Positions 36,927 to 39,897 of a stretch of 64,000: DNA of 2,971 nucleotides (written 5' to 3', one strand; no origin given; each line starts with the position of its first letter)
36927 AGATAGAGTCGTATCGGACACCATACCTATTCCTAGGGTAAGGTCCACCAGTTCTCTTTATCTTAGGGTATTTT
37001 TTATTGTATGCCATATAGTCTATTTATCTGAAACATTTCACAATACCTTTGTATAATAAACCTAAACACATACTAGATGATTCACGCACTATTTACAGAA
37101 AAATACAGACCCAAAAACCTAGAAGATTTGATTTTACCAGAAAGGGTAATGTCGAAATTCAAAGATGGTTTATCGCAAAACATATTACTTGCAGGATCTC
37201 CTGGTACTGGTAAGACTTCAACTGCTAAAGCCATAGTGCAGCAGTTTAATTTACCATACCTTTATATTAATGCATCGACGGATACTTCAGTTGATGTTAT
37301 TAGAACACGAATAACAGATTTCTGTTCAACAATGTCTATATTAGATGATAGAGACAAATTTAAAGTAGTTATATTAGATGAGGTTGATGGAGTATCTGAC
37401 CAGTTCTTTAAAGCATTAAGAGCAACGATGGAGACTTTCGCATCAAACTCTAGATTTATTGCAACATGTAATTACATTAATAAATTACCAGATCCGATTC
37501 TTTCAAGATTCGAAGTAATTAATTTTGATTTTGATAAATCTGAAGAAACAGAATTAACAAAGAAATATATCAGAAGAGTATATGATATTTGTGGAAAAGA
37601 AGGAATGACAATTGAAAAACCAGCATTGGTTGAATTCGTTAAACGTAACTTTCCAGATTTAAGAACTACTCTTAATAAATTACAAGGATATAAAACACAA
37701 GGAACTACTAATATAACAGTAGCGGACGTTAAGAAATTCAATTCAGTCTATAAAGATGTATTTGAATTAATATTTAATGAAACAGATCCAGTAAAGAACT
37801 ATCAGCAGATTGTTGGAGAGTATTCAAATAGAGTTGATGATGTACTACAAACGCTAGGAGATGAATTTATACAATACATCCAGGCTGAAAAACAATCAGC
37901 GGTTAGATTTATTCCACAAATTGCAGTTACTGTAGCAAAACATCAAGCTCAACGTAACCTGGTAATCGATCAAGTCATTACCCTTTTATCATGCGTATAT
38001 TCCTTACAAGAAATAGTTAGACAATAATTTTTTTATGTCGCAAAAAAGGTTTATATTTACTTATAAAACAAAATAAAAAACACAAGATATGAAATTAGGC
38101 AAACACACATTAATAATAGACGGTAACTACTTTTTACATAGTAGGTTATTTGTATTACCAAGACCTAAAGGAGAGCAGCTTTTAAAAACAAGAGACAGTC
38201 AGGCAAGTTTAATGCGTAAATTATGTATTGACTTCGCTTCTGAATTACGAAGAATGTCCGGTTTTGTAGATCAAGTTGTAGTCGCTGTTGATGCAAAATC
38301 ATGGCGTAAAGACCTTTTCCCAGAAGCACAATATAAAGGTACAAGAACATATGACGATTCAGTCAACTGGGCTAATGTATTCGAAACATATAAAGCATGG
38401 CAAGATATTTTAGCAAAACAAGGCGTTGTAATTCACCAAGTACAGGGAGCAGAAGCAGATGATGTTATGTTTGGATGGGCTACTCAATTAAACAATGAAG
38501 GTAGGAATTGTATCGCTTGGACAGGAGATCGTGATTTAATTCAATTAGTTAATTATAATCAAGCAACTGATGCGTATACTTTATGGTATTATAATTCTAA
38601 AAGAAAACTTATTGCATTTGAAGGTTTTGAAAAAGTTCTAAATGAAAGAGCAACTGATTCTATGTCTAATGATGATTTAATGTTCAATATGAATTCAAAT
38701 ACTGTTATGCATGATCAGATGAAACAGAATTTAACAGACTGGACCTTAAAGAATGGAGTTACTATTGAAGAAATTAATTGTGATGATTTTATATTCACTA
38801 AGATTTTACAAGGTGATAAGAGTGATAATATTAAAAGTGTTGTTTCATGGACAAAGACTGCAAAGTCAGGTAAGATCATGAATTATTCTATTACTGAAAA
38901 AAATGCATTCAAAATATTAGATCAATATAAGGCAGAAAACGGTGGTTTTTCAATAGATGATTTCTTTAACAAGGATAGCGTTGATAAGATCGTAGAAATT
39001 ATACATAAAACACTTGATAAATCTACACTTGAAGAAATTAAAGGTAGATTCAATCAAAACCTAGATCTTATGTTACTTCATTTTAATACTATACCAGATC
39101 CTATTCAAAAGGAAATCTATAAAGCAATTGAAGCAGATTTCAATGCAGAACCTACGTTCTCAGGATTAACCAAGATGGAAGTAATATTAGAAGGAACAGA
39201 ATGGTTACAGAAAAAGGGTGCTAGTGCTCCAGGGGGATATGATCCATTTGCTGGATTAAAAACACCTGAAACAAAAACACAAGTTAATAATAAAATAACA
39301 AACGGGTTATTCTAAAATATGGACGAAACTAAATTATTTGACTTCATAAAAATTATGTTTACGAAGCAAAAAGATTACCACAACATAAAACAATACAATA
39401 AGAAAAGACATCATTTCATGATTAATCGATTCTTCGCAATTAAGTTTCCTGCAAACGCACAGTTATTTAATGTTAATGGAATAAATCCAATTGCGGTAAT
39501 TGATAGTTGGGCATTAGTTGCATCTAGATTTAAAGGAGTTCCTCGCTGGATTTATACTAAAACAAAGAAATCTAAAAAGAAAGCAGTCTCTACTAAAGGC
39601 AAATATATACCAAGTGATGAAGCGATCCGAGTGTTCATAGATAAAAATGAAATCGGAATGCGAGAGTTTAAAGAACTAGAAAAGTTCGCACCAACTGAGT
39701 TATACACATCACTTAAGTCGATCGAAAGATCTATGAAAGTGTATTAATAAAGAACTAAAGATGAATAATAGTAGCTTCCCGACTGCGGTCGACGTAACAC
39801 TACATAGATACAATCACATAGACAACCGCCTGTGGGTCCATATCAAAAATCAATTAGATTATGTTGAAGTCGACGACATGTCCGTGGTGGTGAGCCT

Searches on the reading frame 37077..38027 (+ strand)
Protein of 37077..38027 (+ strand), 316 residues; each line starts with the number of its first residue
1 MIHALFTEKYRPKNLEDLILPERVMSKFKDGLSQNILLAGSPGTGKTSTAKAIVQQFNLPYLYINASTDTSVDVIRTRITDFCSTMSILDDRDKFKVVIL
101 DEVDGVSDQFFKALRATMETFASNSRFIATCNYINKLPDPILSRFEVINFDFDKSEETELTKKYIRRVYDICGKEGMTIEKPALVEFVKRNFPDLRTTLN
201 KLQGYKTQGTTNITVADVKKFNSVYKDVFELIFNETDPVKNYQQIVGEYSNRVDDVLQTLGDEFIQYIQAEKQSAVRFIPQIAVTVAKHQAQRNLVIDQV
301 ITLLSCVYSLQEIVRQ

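Call 78: search_protein_families(library=phrogs, proteins=[window:37077-38027:+], max_evalue=0.001)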
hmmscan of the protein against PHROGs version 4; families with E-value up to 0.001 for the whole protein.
window:37077-38027:+ (316 aa): 20 families
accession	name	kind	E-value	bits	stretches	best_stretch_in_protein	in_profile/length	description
phrog_168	-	DNA, RNA and nucleotide metabolism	1.6e-73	249.1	1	4-311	9-308/314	clamp loader of DNA polymerase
phrog_11838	-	DNA, RNA and nucleotide metabolism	1.8e-27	97.6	1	6-231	7-231/420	clamp loader of DNA polymerase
phrog_5846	-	DNA, RNA and nucleotide metabolism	3.7e-23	83.4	1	6-302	6-280/380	clamp loader of DNA polymerase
phrog_3757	-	unknown function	1.6e-10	41.9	1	31-68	124-161/367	-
phrog_10401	-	other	8.7e-09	35.6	1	26-67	453-494/667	ATPase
phrog_7485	-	unknown function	1.9e-06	28.1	1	36-98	230-292/430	-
phrog_124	-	DNA, RNA and nucleotide metabolism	5e-06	27.1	1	33-117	43-131/382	Sak4-like ssDNA annealing protein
phrog_15585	-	unknown function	1.8e-05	24.3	0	120-165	461-506/793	-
phrog_7998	-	unknown function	5.1e-05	23.6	1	33-109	40-133/339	-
phrog_249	-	moron, auxiliary metabolic gene and host takeover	6.6e-05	23.4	0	32-74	126-168/380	porphyrin biosynthesis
phrog_50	-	DNA, RNA and nucleotide metabolism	6.6e-05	23.2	1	27-58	362-394/570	DnaC-like helicase loader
phrog_8638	-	unknown function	0.0001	22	1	35-142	307-425/568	-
phrog_16448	-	other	0.0001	21.7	1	30-124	448-545/680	ATPase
phrog_4339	-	unknown function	0.00012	22.4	1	34-70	52-88/552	-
phrog_243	-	DNA, RNA and nucleotide metabolism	0.00016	21.7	1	36-88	38-88/273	DnaB-like replicative helicase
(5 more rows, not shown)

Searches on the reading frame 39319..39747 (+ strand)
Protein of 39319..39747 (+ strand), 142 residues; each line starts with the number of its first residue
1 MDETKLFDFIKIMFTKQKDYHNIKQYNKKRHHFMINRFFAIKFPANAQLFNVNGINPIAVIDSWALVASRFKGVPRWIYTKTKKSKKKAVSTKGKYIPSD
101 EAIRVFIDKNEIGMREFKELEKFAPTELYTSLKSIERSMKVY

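Call 78: search_protein_families(library=phrogs, proteins=[window:39319-39747:+], max_evalue=0.001)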
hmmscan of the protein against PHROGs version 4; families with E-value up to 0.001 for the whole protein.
window:39319-39747:+ (142 aa): 1 family
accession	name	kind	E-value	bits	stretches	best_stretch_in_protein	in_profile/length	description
phrog_35599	-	unknown function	1.2e-13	52.7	1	6-135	17-145/162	-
